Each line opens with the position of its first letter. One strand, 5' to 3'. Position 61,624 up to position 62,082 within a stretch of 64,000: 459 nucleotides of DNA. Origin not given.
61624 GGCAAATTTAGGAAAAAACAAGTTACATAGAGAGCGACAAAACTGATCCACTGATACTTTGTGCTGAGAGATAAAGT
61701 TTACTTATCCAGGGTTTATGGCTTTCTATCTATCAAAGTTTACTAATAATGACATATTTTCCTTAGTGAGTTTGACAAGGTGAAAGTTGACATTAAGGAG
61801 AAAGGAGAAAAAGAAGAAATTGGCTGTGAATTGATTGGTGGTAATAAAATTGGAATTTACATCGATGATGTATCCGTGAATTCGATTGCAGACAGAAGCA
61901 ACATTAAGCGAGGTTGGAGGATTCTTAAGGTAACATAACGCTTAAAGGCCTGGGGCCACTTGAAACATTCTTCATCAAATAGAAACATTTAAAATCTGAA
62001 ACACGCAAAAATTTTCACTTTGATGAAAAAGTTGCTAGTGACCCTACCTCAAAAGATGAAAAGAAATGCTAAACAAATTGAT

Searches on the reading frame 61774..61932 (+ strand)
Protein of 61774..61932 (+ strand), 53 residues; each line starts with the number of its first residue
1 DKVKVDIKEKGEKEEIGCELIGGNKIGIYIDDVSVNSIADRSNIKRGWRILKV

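Call 57: search_protein_families(library=pfam, proteins=[window:61774-61932:+], max_evalue=0.1)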
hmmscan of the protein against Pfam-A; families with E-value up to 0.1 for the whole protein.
window:61774-61932:+ (53 aa): 1 family
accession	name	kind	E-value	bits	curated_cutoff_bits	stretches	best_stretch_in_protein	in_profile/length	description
PF00595.29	PDZ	-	0.00039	21.2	23.2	1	8-53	5-52/81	PDZ domain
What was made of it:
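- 61774..61932 (+): Downstream exon matching homologue aa 1062-1113 (a further PDZ domain). Pfam PDZ E 3.9e-4 (call 57).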
